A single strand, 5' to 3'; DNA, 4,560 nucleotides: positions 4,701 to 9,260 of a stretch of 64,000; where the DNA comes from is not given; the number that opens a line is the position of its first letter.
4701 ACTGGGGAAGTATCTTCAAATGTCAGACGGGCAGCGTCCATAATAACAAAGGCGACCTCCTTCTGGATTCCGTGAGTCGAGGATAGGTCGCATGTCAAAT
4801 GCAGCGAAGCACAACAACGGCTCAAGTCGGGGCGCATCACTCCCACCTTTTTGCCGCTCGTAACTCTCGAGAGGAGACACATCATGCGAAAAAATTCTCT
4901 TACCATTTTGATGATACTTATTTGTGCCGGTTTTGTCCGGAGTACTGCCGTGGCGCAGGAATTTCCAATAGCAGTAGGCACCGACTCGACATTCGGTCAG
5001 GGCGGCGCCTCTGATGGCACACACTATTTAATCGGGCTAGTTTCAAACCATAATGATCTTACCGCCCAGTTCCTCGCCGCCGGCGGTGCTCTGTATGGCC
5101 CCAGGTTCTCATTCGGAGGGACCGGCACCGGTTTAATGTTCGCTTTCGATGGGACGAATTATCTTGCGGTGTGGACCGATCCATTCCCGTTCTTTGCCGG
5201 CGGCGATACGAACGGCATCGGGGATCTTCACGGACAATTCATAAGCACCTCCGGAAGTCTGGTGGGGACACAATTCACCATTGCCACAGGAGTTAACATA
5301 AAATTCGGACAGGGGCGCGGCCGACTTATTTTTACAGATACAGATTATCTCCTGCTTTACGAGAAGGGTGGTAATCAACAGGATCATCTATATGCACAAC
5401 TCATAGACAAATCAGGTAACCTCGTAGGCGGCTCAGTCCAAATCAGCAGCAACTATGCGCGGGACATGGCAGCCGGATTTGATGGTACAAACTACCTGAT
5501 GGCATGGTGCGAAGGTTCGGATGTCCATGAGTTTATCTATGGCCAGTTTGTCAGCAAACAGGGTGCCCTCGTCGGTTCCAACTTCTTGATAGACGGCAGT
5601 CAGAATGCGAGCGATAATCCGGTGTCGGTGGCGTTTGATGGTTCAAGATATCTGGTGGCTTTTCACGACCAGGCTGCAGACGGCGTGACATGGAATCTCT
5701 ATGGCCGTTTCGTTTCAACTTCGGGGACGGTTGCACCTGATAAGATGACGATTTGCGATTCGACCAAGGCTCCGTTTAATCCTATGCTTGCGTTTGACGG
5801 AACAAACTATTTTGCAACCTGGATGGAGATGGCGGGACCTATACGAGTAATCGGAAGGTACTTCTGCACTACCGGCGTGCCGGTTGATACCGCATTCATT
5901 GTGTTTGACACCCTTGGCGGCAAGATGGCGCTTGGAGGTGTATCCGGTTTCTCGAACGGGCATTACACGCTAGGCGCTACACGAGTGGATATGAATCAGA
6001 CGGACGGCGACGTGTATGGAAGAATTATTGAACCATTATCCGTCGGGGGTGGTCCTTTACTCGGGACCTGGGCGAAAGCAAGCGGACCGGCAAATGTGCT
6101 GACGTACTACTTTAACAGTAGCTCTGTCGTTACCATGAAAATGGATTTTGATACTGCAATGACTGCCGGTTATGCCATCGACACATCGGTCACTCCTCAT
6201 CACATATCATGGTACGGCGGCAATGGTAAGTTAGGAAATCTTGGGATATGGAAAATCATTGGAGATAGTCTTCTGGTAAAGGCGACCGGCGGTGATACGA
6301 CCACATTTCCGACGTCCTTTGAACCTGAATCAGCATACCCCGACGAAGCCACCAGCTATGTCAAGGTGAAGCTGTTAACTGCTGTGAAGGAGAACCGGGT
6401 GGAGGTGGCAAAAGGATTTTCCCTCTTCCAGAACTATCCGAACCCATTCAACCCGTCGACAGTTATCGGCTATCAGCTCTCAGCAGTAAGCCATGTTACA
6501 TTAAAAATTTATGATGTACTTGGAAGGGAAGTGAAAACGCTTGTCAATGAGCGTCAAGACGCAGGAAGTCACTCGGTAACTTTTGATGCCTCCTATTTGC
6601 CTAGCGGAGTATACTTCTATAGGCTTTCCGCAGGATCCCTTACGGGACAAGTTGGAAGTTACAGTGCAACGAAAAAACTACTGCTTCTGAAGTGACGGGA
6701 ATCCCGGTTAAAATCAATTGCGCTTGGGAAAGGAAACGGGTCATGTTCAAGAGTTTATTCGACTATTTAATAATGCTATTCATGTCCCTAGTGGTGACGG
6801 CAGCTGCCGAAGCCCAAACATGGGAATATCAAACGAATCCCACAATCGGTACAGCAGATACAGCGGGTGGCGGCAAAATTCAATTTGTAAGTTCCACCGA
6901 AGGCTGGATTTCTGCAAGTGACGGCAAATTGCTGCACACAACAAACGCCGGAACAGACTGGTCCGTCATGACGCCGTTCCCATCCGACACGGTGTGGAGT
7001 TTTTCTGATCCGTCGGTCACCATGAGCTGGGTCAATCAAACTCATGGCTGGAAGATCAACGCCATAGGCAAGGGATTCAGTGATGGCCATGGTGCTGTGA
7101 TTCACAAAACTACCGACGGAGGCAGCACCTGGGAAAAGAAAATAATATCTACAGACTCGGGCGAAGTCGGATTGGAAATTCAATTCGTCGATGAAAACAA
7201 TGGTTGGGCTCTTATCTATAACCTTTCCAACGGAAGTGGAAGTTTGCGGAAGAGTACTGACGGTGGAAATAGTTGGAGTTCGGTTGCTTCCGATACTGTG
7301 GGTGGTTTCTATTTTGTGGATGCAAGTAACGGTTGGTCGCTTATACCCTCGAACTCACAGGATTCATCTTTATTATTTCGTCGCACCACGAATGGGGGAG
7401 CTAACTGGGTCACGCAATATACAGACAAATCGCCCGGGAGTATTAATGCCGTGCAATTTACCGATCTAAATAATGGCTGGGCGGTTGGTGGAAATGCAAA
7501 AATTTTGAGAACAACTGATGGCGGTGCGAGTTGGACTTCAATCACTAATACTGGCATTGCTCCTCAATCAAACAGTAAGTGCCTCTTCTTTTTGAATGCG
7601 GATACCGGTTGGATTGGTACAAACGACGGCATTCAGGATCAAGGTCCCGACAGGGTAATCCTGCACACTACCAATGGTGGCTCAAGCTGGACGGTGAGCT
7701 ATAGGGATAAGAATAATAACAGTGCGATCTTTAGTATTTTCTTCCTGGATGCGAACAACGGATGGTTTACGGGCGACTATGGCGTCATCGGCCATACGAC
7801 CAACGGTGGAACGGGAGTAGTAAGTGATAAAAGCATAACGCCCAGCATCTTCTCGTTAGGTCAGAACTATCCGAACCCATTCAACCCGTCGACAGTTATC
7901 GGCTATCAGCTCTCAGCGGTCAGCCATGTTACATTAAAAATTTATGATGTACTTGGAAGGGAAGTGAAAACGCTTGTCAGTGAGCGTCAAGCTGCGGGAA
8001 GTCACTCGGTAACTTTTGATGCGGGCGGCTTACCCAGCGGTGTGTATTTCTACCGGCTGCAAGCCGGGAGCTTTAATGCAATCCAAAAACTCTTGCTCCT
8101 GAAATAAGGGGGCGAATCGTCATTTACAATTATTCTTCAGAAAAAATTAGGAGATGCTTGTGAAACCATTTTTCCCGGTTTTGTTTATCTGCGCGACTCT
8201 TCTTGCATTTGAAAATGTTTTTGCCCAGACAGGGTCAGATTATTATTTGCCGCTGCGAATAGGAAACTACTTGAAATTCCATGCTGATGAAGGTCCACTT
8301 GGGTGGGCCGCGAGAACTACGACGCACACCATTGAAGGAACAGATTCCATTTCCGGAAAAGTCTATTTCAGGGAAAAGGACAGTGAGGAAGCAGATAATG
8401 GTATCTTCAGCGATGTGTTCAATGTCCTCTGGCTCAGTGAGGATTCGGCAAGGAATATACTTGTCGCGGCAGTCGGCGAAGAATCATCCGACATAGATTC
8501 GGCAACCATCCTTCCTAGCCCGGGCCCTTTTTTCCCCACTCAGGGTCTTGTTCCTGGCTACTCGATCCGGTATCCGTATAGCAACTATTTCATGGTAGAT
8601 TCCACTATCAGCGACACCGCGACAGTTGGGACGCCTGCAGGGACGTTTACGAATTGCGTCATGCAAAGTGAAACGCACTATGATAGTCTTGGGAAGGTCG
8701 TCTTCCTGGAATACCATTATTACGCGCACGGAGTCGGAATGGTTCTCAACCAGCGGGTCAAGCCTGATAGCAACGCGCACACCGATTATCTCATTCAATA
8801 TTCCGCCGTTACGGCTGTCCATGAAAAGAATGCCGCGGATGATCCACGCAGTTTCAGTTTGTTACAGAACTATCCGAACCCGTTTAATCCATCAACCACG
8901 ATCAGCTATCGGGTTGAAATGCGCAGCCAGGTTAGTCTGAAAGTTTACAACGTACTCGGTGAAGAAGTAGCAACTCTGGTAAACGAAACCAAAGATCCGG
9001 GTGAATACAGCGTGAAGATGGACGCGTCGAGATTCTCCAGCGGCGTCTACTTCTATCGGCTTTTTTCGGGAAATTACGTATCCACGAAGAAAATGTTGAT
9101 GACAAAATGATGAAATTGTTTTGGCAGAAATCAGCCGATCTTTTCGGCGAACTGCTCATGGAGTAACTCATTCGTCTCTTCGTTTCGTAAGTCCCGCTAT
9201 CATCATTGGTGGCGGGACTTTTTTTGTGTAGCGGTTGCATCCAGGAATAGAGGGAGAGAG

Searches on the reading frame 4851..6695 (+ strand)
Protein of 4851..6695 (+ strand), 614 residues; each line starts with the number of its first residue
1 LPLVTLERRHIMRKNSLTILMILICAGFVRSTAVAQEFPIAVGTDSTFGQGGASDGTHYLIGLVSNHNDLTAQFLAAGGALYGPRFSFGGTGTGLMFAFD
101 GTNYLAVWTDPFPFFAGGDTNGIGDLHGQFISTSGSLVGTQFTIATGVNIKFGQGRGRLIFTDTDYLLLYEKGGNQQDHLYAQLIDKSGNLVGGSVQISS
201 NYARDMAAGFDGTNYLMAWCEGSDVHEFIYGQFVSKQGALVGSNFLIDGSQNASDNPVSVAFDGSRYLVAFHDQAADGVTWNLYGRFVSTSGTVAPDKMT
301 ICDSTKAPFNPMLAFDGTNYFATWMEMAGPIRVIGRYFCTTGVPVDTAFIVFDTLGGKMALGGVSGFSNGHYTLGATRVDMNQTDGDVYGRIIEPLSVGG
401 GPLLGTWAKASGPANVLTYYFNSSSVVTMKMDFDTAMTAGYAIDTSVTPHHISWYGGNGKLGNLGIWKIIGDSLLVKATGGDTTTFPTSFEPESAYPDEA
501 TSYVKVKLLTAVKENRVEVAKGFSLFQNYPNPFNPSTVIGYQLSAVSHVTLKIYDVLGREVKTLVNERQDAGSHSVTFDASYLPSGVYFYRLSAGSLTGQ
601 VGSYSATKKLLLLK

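Call 46: search_protein_families(library=pfam, max_evalue=0.01, proteins=[window:4851-6695:+])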
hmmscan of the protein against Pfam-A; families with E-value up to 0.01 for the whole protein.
window:4851-6695:+ (614 aa): 3 families
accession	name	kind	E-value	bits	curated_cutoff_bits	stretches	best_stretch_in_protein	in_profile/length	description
PF18962.6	Por_Secre_tail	-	8.8e-10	39.2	27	1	529-596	2-66/75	Secretion system C-terminal sorting domain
PF13860.13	FlgD_ig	-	9.2e-07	29.2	27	1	543-594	19-75/79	FlgD Ig-like domain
PF13585.12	CHU_C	-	0.0048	17.4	27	0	545-594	25-72/86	CHU_C Type IX secretion signal domain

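Call 47: search_protein_families(library=ncbifam, max_evalue=0.01, proteins=[window:4851-6695:+])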
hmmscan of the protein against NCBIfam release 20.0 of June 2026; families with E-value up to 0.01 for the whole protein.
window:4851-6695:+ (614 aa): 5 families
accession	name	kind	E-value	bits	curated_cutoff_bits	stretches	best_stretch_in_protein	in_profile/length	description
TIGR04183.1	Por_Secre_tail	domain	5.3e-10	39.1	23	1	529-596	2-62/72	T9SS type A sorting domain-containing protein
NF052323.1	T9SSA_dep_M6i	equivalog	7.3e-09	34.1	600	1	526-599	958-1030/1043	T9SS-dependent M6-like inactivated metalloprotease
NF038113.1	T9SSA_dep_M36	equivalog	1.6e-07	29.9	885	1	524-596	791-859/869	T9SS-dependent M36 family metallopeptidase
NF033707.1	T9SS_sortase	equivalog_domain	0.00015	19.6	420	1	526-612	999-1094/1095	type IX secretion system sortase PorU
TIGR03067.1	Planc_TIGR03067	domain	0.006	16.8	40.15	0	418-491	32-107/107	TIGR03067 domain-containing protein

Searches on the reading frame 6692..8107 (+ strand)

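Call 46: search_protein_families(library=pfam, max_evalue=0.01, proteins=[window:6692-8107:+])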
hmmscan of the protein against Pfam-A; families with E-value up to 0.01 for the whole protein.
window:6692-8107:+ (471 aa): 4 families
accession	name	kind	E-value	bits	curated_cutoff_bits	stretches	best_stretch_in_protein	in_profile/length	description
PF14870.12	PSII_BNR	-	4.2e-18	66.1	27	3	251-313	236-297/303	Photosynthesis system II assembly factor YCF48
PF15902.12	Sortilin-Vps10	-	5e-11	42.5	33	2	231-336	5-112/446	Sortilin, neurotensin receptor 3,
PF18962.6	Por_Secre_tail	-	1.8e-10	41.4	27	1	393-468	2-74/75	Secretion system C-terminal sorting domain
PF13860.13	FlgD_ig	-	3.9e-07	30.4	27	1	407-458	19-75/79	FlgD Ig-like domain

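Call 47: search_protein_families(library=ncbifam, max_evalue=0.01, proteins=[window:6692-8107:+])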
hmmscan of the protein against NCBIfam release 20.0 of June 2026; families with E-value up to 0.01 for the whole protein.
window:6692-8107:+ (471 aa): 6 families
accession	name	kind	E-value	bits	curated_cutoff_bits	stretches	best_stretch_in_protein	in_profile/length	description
NF010237.0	PRK13684.1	equivalog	2.5e-21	76.1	326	5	253-334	50-122/334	photosynthesis system II assembly factor Ycf48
TIGR04183.1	Por_Secre_tail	domain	9.4e-13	48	23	1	393-468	2-70/72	T9SS type A sorting domain-containing protein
NF038113.1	T9SSA_dep_M36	equivalog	1e-08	33.8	885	1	392-469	795-868/869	T9SS-dependent M36 family metallopeptidase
NF052323.1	T9SSA_dep_M6i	equivalog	1.4e-08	33.2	600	1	392-460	960-1028/1043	T9SS-dependent M6-like inactivated metalloprotease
NF045728.1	glycosyl_F510_1955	equivalog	2.9e-06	26.7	175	1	185-290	74-179/246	F510_1955 family glycosylhydrolase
NF033707.1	T9SS_sortase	equivalog_domain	0.0045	14.6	420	1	391-460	1000-1079/1095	type IX secretion system sortase PorU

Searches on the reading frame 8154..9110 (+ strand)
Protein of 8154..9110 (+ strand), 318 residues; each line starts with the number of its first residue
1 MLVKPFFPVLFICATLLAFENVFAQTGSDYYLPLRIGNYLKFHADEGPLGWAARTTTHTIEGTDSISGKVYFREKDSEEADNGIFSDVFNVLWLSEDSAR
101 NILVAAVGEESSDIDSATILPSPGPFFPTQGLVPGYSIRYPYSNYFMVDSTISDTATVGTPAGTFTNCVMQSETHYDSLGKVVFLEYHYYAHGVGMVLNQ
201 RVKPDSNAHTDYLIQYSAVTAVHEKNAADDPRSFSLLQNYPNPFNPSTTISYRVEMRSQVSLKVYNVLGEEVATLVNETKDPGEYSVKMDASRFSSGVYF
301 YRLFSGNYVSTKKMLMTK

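Call 46: search_protein_families(library=pfam, max_evalue=0.01, proteins=[window:8154-9110:+])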
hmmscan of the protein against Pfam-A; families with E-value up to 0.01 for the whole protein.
window:8154-9110:+ (318 aa): 3 families
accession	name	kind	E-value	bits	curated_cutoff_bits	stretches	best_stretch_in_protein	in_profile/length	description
PF18962.6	Por_Secre_tail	-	3.4e-12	46.9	27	1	240-315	2-74/75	Secretion system C-terminal sorting domain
PF21347.3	DUF3108_like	-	8.8e-06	26.2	27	1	147-197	131-182/199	DUF3108-like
PF13585.12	CHU_C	-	0.0021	18.6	27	0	250-305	20-72/86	CHU_C Type IX secretion signal domain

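Call 47: search_protein_families(library=ncbifam, max_evalue=0.01, proteins=[window:8154-9110:+])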
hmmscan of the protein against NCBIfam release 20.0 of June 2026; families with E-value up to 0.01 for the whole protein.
window:8154-9110:+ (318 aa): 3 families
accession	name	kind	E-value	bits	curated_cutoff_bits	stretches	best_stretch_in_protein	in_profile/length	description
TIGR04183.1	Por_Secre_tail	domain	6.5e-11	42.1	23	1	240-314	2-69/72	T9SS type A sorting domain-containing protein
NF052323.1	T9SSA_dep_M6i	equivalog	1.8e-08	32.8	600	1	239-302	960-1023/1043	T9SS-dependent M6-like inactivated metalloprotease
NF038113.1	T9SSA_dep_M36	equivalog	1.6e-07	29.9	885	1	227-316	784-868/869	T9SS-dependent M36 family metallopeptidase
